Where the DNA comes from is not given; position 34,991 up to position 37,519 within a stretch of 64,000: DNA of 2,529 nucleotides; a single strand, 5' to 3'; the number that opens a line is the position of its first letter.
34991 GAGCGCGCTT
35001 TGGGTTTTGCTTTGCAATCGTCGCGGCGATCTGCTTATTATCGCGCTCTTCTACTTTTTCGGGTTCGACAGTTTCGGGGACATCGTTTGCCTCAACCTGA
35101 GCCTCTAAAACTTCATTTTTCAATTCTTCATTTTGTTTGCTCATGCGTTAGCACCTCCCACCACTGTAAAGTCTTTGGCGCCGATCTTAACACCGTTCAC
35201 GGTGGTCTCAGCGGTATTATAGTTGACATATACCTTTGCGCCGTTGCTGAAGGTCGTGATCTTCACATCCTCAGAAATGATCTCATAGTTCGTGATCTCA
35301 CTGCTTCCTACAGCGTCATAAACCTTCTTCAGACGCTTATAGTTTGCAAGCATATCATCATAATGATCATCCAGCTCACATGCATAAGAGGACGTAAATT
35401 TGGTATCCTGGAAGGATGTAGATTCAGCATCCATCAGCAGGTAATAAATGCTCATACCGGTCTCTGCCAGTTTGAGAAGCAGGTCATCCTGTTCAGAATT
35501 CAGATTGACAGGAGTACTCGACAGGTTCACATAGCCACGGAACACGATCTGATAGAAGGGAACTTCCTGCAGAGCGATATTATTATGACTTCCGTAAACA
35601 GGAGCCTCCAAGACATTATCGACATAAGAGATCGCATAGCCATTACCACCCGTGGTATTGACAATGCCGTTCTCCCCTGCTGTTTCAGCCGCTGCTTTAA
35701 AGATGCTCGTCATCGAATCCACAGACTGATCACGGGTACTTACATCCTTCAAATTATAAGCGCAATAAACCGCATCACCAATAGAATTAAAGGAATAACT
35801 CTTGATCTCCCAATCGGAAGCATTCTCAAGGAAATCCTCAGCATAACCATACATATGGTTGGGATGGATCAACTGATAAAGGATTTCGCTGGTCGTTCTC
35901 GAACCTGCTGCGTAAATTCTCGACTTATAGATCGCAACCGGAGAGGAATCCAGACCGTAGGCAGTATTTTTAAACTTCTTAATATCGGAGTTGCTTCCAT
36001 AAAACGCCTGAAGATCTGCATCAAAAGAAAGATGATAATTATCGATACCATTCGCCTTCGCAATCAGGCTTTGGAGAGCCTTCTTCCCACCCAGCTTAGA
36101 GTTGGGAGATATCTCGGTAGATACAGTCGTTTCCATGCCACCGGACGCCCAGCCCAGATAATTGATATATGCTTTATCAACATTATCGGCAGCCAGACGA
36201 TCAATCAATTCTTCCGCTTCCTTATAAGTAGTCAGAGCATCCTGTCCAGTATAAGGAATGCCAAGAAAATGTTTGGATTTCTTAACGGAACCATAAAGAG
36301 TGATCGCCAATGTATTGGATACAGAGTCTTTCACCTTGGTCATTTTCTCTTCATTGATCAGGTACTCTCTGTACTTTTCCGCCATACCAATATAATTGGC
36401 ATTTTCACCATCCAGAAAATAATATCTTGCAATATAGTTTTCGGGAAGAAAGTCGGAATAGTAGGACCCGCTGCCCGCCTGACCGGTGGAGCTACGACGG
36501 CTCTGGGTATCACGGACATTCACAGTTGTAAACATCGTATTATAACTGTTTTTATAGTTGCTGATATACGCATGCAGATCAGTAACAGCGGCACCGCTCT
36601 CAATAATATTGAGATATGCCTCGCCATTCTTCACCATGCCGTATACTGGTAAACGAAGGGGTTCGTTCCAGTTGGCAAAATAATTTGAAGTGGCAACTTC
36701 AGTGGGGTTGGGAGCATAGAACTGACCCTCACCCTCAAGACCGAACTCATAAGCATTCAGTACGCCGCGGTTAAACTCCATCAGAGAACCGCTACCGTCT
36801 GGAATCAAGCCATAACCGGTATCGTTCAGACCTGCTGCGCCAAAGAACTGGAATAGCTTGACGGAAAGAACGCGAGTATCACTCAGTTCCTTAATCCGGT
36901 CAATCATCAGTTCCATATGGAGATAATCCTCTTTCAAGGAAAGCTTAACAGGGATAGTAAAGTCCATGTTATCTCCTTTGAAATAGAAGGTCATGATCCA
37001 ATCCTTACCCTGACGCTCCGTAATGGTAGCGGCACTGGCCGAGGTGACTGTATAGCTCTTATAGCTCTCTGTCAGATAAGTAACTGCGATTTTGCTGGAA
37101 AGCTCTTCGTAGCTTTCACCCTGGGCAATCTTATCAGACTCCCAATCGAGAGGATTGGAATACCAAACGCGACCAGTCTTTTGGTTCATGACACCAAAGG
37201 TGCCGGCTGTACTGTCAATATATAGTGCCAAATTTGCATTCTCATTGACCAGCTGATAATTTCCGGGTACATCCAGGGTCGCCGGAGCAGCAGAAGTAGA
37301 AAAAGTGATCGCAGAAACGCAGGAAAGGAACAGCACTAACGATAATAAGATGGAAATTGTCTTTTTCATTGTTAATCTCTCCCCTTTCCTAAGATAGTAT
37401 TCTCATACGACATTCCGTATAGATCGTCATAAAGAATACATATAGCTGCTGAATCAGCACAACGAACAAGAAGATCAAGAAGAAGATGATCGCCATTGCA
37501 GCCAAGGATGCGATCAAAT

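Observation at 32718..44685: ATPase-less 8-gene operon: one giant binding protein, two complete ABC permease pairs and three non-transporter envelope proteins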

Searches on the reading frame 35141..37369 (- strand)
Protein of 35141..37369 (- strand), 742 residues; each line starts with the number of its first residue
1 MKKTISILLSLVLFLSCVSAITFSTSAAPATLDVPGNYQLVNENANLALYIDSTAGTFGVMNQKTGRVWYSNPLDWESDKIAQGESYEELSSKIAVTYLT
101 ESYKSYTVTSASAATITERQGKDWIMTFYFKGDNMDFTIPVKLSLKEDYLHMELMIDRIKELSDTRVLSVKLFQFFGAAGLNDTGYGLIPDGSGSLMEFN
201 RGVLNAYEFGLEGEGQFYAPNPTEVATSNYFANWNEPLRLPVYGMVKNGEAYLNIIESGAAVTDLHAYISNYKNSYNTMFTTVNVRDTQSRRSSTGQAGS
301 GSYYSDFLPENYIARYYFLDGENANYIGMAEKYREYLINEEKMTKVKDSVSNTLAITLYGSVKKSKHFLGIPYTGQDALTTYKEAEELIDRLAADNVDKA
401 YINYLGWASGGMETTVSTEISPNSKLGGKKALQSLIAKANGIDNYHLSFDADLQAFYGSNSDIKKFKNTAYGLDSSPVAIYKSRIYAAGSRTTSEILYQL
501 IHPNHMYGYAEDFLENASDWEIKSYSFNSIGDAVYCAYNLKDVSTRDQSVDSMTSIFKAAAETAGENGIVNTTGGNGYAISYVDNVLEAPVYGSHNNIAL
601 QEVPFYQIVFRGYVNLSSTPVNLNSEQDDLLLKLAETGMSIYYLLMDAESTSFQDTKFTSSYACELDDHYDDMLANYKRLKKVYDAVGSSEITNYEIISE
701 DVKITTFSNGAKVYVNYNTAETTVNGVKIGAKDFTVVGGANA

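Call 3: search_protein_families(library=pfam, proteins=[window:35141-37369:-], max_evalue=0.01)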
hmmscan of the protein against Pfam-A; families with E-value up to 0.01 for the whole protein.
window:35141-37369:- (742 aa): 1 family
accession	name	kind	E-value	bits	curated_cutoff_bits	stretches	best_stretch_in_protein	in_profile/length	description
PF18952.6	DUF5696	-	7.3e-147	490.9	25.6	1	127-734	14-612/612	Family of unknown function (DUF5696)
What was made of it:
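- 35141..37369 (-): Exported DUF5696 protein with a GH129/GH101-like fold (beta-sandwich, (beta/alpha)8 barrel, beta-sandwich). Pfam DUF5696 7e-147 (call 3).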

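Call 4: search_protein_families(library=ncbifam, proteins=[window:35141-37369:-], max_evalue=0.01)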
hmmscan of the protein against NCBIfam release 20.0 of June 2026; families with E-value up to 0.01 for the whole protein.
window:35141-37369:- (742 aa): 0 families

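Call 9: search_dna_similar(query=window:35141-37369:-, collection=plasmids, mode=protein, max_rows=10)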
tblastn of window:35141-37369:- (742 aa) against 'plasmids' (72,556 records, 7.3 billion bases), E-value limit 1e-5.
Records with a match: 2; places in all: 2; records where one place covers at least 80% of the query: 2.
Best place of each record, by identity: <60% 2.
By first word of the organism name: Paenibacillus 1; Butyrivibrio 1.
By predicted mobility (MOB-suite, as given by PLSDB): non-mobilizable 2.
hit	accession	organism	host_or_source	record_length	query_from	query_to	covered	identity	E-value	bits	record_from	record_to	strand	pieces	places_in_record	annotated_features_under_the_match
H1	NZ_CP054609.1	Paenibacillus cellulosilyticus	cell culture,soil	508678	38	740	95%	25.0%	4e-42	173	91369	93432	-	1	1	DUF5696 domain-containing protein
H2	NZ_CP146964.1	Butyrivibrio fibrisolvens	Bovinae,Bovine rumen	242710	137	734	81%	28.5%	4e-58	222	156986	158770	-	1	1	DUF5696 domain-containing protein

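Call 10: get_annotated_region(hit=H2, flank=10000)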
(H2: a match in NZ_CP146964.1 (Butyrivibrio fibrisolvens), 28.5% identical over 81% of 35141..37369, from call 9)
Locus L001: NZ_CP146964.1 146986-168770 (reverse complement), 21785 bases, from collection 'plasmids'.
description: Butyrivibrio fibrisolvens strain D1 plasmid pNP243, complete sequence
organism: Butyrivibrio fibrisolvens (NCBI taxid 831)
taxonomy: Bacteria; Bacillota; Clostridia; Lachnospirales; Lachnospiraceae; Butyrivibrio; Butyrivibrio fibrisolvens
host: -; source: Bovinae,Bovine rumen; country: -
typing (MOB-suite, as given by PLSDB): non-mobilizable
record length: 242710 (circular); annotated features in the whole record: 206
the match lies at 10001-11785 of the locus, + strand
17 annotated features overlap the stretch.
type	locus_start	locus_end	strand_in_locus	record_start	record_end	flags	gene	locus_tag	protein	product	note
CDS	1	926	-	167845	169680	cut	-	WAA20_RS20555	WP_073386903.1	histidine kinase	GO:0000160 - phosphorelay signal transduction system [Evidence IEA]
CDS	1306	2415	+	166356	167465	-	-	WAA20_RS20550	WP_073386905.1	glycoside hydrolase family 43 protein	-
CDS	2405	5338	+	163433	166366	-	-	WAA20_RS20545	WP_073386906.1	extracellular solute-binding protein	-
CDS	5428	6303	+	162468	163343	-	-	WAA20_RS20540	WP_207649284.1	sugar ABC transporter permease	-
CDS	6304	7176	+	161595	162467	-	-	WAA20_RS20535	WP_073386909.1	carbohydrate ABC transporter permease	GO:0008643 - carbohydrate transport [Evidence IEA]; GO:0055085 - transmembrane transport [Evidence IEA]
CDS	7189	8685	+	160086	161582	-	-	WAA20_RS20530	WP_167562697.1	NHL repeat-containing protein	-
CDS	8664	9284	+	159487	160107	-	-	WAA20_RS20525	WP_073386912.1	YIP1 family protein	-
CDS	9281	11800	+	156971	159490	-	-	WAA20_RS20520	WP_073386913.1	DUF5696 domain-containing protein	-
CDS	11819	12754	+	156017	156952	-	-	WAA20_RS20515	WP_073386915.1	sugar ABC transporter permease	-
CDS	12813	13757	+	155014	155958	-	-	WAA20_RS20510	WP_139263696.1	carbohydrate ABC transporter permease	GO:0008643 - carbohydrate transport [Evidence IEA]; GO:0055085 - transmembrane transport [Evidence IEA]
CDS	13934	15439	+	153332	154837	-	-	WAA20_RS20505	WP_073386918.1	extracellular solute-binding protein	-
CDS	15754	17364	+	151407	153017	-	-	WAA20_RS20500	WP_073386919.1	extracellular solute-binding protein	-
CDS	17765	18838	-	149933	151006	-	-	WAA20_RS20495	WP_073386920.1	J domain-containing protein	-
CDS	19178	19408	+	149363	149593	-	-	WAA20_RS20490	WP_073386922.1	hypothetical protein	-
CDS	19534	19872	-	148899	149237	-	-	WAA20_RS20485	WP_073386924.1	hypothetical protein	-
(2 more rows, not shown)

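Call 11: get_annotated_region(hit=H1, flank=10000)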
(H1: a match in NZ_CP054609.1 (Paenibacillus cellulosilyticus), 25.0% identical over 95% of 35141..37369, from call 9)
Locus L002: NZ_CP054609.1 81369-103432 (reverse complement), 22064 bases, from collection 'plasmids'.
description: Paenibacillus cellulosilyticus strain KACC 14175 plasmid unnamed1, complete sequence
organism: Paenibacillus cellulosilyticus (NCBI taxid 375489)
taxonomy: Bacteria; Bacillota; Bacilli; Bacillales; Paenibacillaceae; Paenibacillus; Paenibacillus cellulosilyticus
host: -; source: cell culture,soil; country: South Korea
typing (MOB-suite, as given by PLSDB): non-mobilizable
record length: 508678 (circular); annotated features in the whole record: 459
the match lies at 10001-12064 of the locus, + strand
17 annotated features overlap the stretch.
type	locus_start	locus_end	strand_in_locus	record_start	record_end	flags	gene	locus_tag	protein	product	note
CDS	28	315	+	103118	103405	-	-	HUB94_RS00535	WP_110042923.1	stage VI sporulation protein F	-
CDS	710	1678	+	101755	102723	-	-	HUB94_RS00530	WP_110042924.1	aldo/keto reductase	-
CDS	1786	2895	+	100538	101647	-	ugpC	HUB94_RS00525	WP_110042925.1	sn-glycerol-3-phosphate ABC transporter ATP-binding protein UgpC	-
CDS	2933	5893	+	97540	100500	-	-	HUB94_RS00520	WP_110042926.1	extracellular solute-binding protein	-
CDS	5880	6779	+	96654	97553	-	-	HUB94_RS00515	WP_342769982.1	sugar ABC transporter permease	-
CDS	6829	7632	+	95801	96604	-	-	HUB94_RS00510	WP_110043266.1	carbohydrate ABC transporter permease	GO:0008643 - carbohydrate transport [Evidence IEA]; GO:0055085 - transmembrane transport [Evidence IEA]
CDS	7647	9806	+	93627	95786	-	-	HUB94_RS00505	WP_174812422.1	YIP1 family protein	-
CDS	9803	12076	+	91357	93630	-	-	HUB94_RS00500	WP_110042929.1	DUF5696 domain-containing protein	-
CDS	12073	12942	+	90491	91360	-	-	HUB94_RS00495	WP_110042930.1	sugar ABC transporter permease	-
CDS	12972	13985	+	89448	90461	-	-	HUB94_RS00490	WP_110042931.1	carbohydrate ABC transporter permease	GO:0008643 - carbohydrate transport [Evidence IEA]; GO:0055085 - transmembrane transport [Evidence IEA]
CDS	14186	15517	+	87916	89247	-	-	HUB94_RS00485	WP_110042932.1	LLM class flavin-dependent oxidoreductase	-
CDS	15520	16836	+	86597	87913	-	-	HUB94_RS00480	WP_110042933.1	LLM class flavin-dependent oxidoreductase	-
CDS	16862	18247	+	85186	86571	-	-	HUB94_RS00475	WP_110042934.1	extracellular solute-binding protein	-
CDS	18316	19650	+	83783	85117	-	-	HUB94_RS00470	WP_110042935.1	LLM class flavin-dependent oxidoreductase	-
CDS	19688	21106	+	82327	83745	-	-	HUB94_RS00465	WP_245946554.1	extracellular solute-binding protein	-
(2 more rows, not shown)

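Call 15: find_homologous_proteins(query=window:35141-37369:-, max_evalue=1e-10)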
Query window:35141-37369:- (742 aa): 202 proteins with E <= 1e-10 among 8000 candidates; the best 120 are listed.
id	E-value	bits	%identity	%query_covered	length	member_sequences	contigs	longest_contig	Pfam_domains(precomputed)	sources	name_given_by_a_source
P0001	0.0e+0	1423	84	100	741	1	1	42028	PF18952.7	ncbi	-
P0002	0.0e+0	1353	80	100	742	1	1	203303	PF18952.7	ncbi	-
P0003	0.0e+0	1351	80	100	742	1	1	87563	PF18952.7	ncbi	-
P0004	0.0e+0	1347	80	100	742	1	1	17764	PF18952.7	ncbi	-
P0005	0.0e+0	1339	80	100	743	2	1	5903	PF18952.7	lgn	-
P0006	0.0e+0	1332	79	100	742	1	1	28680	PF18952.7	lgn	-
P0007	0.0e+0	1311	79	100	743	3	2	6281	PF18952.7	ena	-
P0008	0.0e+0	1294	78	100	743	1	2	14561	PF18952.7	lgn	-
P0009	0.0e+0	1281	77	100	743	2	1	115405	PF18952.7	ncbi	-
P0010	0.0e+0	1275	77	95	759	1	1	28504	PF18952.7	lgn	-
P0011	0.0e+0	1249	75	100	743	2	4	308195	PF18952.7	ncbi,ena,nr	ncbi:MAG: hypothetical protein IJ043_07665 [Clostridia bacterium]|nr:hypothetical protein [Clostridi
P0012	0.0e+0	1239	74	100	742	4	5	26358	PF18952.7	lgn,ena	-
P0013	0.0e+0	1224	72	100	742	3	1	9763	PF18952.7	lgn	-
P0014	0.0e+0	1217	72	100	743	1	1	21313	PF18952.7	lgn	-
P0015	0.0e+0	1210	73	100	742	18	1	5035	PF18952.7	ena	-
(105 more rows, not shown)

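Call 18: search_solved_structures(query=A1, max_evalue=1)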
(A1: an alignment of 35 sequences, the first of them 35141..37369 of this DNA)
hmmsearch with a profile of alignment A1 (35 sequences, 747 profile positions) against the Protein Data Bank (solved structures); distinct sequences matched with E-value up to 1: 5.
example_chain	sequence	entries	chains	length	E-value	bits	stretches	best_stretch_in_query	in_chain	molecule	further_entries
8rzk_A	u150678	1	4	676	9.1e-12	47.2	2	52-87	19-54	Conserved hypothetical periplasmic protein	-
8rzg_A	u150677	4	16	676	9.1e-12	47.2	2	52-87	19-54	Conserved hypothetical periplasmic protein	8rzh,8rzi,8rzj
5opq_A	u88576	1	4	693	1.3e-11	46.7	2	52-87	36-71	3,6-anhydro-D-galactosidase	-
5wzq_A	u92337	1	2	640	0.00012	23.7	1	325-454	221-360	Alpha-N-acetylgalactosaminidase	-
5wzn_A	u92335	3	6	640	0.00016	23.2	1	325-454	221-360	Alpha-N-acetylgalactosaminidase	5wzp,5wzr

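Call 19: search_solved_structures(query=A1, max_evalue=0.01, show_alignments=4)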
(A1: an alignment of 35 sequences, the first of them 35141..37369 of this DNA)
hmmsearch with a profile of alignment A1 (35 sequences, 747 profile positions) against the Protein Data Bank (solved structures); distinct sequences matched with E-value up to 0.01: 5.
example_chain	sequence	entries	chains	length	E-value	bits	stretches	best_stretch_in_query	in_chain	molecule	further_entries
8rzk_A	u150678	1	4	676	9.1e-12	47.2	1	52-87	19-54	Conserved hypothetical periplasmic protein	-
8rzg_A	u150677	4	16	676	9.1e-12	47.2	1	52-87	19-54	Conserved hypothetical periplasmic protein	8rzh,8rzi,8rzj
5opq_A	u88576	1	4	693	1.3e-11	46.7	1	52-87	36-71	3,6-anhydro-D-galactosidase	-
5wzq_A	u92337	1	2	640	0.00012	23.7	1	325-454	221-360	Alpha-N-acetylgalactosaminidase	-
5wzn_A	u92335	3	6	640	0.00016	23.2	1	325-454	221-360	Alpha-N-acetylgalactosaminidase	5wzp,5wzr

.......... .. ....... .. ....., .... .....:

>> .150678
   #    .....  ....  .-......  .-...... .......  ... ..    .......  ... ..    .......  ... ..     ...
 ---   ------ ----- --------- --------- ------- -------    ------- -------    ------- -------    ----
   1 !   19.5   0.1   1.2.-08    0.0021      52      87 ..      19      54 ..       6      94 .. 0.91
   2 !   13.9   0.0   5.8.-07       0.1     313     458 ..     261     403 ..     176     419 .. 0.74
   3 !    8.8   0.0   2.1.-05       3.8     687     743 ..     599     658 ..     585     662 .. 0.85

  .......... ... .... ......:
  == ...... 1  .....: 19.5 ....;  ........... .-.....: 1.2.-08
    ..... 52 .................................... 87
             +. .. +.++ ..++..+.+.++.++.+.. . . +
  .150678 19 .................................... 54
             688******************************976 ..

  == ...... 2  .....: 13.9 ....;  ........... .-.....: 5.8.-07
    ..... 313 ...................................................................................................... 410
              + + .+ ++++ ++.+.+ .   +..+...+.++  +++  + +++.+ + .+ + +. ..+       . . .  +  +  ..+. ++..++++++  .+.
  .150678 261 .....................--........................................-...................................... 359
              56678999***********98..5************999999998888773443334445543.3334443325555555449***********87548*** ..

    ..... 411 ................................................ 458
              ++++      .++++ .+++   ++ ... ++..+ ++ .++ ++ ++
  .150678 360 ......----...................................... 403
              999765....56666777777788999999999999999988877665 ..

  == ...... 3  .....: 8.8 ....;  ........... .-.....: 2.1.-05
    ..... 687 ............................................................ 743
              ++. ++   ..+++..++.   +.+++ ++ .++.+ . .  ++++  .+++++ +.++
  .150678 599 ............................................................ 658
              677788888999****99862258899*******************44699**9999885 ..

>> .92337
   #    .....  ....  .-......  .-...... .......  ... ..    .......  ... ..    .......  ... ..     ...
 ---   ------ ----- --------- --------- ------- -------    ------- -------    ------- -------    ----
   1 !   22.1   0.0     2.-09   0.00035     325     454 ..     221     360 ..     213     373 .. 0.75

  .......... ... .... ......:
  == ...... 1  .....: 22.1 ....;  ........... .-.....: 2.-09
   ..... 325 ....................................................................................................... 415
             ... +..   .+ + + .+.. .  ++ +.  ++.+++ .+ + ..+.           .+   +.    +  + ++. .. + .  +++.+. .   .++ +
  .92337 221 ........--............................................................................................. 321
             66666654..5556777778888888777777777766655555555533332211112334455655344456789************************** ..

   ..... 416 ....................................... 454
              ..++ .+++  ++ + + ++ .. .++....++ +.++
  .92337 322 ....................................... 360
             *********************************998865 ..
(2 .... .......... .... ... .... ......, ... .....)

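Call 24: find_related_loci(query=A2, collection=genome_contigs, flank=10000)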
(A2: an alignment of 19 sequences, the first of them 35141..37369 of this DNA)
Query A2 (742 aa) in genome_contigs; peptide patterns used: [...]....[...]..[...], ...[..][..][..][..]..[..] (x = any residue, [..] = any of these).
117 stretches matched a pattern; 63 encode a relative of the query (tblastn E <= 1e-3); 62 distinct loci.
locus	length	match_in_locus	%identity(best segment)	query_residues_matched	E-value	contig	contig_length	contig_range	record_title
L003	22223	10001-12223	84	1-741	0e+0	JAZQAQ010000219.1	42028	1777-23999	MAG: Eubacteriales bacterium isolate T1900044642_TS20190108.MAGScoT_cleanbin_000075 SGB_1288_k141_1495696, whole genome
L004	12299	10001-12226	80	1-742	0e+0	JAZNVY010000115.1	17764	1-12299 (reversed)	MAG: Eubacteriales bacterium isolate T1900044787_TS20190253.MAGScoT_cleanbin_000019 SGB_2618_k141_506166, whole genome s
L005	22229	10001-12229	77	1-742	0e+0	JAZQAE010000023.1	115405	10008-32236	MAG: Eubacteriales bacterium isolate T1900044643_TS20190109.MAGScoT_cleanbin_000009 SGB_1301_k141_634887, whole genome s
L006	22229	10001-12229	75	1-742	0e+0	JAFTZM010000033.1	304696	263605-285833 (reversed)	MAG: Clostridia bacterium isolate RGIG4291 Roe_deer_Colon.Co__c1731422, whole genome shotgun sequence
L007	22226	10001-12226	72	1-742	0e+0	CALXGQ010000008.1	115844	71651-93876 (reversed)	MAG: uncultured Clostridia bacterium isolate E08__bin50 genome assembly, contig: E08__k127_4130340, whole genome shotgun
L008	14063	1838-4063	70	1-742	0e+0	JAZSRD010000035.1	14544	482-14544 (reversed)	MAG: Eubacteriales bacterium isolate T1900044540_TS20190006.MAGScoT_cleanbin_000007 SGB_55_k141_2809225, whole genome sh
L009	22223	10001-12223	68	1-742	0e+0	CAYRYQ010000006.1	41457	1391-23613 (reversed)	MAG TPA_asm: uncultured Eubacteriales bacterium isolate SRP216815_co1_42 genome assembly, contig: NODE_990_length_41457_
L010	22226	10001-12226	66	1-742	0e+0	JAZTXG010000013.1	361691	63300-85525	MAG: Eubacteriales bacterium isolate T1900045331_YK20190020.MAGScoT_cleanbin_000008 SGB_6523_k141_2651352, whole genome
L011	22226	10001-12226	66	1-742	0e+0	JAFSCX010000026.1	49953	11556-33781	MAG: Clostridia bacterium isolate RGIG3028 Goat_Rectum-4__c395755, whole genome shotgun sequence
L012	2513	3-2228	65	1-742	0e+0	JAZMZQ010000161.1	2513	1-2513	MAG: Eubacteriales bacterium isolate T1900044749_TS20190415.MAGScoT_cleanbin_000051 SGB_2170_k141_3828963, whole genome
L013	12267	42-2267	64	1-742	0e+0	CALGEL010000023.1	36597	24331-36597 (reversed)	MAG TPA_asm: uncultured Clostridia bacterium isolate SRR6425824_bin.7_CONCOCT_v1.1_MAG genome assembly, contig: ERZ17676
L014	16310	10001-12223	63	1-742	0e+0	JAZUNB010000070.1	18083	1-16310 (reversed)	MAG: Eubacteriales bacterium isolate T1900044890_TS20190356.MAGScoT_cleanbin_000005 SGB_3251_k141_2975669, whole genome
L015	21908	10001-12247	64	1-742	0e+0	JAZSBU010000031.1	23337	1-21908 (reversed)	MAG: Eubacteriales bacterium isolate T1900044925_TS20190391.MAGScoT_cleanbin_000005 SGB_3373_k141_1726178, whole genome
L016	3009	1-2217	63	3-742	0e+0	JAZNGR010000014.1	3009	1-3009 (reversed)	MAG: Eubacteriales bacterium isolate T1900044701_TS20190167.MAGScoT_cleanbin_000007 SGB_1799_k141_532235, whole genome s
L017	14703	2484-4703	64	1-742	0e+0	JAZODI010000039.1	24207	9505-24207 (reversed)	MAG: Eubacteriales bacterium isolate T1900044752_TS20190418.MAGScoT_cleanbin_000019 SGB_2244_k141_2629436, whole genome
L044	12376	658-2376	29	169-741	3e-66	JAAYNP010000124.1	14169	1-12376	MAG: Bacillota bacterium isolate AS21ysBPME_219 289172_AS21, whole genome shotgun sequence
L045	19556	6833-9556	29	8-741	4e-65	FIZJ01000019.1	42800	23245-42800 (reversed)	uncultured Clostridia bacterium genome assembly, contig: 1337, whole genome shotgun sequence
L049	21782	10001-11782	28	137-737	7e-57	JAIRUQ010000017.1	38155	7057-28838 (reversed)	MAG: Treponema sp. isolate Cyl330_bin39 k119_3447609, whole genome shotgun sequence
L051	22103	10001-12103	25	35-742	3e-54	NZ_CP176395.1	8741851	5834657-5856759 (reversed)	Paenibacillus sp. MBLB4367 chromosome, complete genome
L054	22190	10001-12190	24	4-736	2e-50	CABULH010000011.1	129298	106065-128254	MAG TPA_asm: uncultured Ruminococcaceae bacterium isolate MGYG-HGUT-04116 genome assembly, contig: GUT_GENOME256840_11,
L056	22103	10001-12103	23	43-736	7e-45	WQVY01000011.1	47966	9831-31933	MAG: Defluviitaleaceae bacterium isolate Emb289P1bin52 Ga0123355_10000622, whole genome shotgun sequence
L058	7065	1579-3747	25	3-716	2e-44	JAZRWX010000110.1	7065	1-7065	MAG: Acutalibacteraceae bacterium isolate T1900044951_TA20190004.MAGScoT_cleanbin_000041 SGB_3668_k141_2538951, whole ge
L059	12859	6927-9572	27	25-736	4e-53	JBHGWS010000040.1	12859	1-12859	MAG: Candidatus Darwinibacter acetoxidans isolate M4B_bin18 k141_607059, whole genome shotgun sequence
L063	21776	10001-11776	24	137-739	2e-37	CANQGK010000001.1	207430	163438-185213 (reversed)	MAG: uncultured Clostridia bacterium isolate Lapin-032__bin13 genome assembly, contig: Lapin-032__NODE_56_length_207430_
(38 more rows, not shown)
